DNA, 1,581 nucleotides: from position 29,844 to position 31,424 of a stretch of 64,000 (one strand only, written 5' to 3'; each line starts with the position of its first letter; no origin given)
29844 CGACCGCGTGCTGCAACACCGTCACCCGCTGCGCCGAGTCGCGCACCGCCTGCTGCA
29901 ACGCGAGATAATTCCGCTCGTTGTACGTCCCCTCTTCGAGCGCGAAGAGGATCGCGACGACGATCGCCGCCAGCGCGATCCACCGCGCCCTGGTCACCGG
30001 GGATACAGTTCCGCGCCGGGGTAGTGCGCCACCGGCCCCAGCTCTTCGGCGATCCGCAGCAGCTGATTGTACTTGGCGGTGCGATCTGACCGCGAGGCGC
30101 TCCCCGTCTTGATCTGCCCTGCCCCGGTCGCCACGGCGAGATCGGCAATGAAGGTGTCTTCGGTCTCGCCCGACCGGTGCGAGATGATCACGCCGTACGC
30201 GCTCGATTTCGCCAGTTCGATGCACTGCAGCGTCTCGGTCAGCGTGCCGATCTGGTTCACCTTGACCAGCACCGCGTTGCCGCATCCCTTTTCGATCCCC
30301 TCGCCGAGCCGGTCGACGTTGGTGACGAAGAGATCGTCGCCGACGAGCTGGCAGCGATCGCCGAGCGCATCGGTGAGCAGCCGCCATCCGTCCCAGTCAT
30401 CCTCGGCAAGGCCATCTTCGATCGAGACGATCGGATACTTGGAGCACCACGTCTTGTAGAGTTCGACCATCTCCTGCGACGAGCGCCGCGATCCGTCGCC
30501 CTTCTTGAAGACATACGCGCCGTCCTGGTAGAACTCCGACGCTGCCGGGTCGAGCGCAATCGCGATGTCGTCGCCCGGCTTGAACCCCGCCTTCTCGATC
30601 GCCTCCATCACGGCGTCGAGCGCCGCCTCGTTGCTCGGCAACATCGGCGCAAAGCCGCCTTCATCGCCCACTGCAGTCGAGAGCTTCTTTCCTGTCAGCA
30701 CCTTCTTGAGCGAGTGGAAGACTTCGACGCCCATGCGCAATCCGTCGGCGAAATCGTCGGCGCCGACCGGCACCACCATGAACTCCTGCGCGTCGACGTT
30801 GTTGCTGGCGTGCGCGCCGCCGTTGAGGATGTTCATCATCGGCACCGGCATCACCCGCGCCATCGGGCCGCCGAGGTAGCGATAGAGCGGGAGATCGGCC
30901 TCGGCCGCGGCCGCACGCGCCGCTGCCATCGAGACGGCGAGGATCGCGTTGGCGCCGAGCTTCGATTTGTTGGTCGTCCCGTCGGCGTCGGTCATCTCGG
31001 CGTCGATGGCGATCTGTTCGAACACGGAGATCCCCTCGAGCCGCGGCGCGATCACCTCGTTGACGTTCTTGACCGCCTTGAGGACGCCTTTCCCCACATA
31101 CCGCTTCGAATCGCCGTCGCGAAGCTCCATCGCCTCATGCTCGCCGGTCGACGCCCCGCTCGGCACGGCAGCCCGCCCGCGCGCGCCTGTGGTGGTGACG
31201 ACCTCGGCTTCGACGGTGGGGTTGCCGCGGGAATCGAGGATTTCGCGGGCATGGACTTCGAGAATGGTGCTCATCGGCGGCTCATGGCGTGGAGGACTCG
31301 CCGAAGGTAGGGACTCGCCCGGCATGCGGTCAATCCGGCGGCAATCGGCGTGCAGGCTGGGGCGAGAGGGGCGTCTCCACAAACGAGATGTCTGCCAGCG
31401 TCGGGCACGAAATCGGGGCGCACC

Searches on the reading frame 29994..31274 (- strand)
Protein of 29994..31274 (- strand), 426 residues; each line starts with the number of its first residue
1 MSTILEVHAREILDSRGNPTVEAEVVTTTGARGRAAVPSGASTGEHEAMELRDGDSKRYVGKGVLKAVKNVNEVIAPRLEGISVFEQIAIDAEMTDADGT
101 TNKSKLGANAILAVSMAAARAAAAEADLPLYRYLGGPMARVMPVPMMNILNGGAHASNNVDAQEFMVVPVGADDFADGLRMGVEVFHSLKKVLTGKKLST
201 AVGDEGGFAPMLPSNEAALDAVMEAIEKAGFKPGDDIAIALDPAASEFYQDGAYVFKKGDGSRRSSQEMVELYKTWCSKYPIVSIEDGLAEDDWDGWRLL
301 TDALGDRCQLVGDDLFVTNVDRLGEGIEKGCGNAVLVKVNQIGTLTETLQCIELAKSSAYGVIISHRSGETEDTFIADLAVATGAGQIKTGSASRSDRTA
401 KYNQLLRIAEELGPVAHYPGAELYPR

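Call 46: find_related_loci(query=window:29994-31274:-, collection=metagenome_contigs, flank=8000)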
Query window:29994-31274:- (426 aa) in metagenome_contigs; peptide patterns used: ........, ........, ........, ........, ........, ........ (x = any residue, [..] = any of these).
600 stretches matched a pattern (row limit reached: there are more); 598 encode a relative of the query (tblastn E <= 1e-3); the best 80 are kept; 80 distinct loci.
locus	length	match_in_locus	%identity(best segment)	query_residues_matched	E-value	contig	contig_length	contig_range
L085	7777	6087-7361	81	1-425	0e+0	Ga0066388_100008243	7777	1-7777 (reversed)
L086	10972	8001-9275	81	1-425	0e+0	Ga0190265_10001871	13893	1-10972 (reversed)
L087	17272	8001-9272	81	1-424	0e+0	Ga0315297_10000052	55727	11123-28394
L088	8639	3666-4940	80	1-425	0e+0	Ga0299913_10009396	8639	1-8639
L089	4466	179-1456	75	1-426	0e+0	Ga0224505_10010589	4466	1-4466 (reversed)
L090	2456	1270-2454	80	3-397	0e+0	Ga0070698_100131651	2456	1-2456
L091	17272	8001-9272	73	1-424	0e+0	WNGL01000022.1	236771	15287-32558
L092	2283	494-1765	72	1-424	0e+0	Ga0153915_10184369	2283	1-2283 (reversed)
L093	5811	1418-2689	72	1-424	0e+0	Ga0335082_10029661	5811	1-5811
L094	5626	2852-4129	74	1-426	0e+0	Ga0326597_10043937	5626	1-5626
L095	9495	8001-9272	73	1-424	0e+0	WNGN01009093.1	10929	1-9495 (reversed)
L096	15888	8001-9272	75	1-424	0e+0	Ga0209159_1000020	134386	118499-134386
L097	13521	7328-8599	75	1-424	0e+0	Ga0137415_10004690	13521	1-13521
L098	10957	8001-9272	74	1-424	0e+0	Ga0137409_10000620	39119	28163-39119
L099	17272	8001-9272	74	1-424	0e+0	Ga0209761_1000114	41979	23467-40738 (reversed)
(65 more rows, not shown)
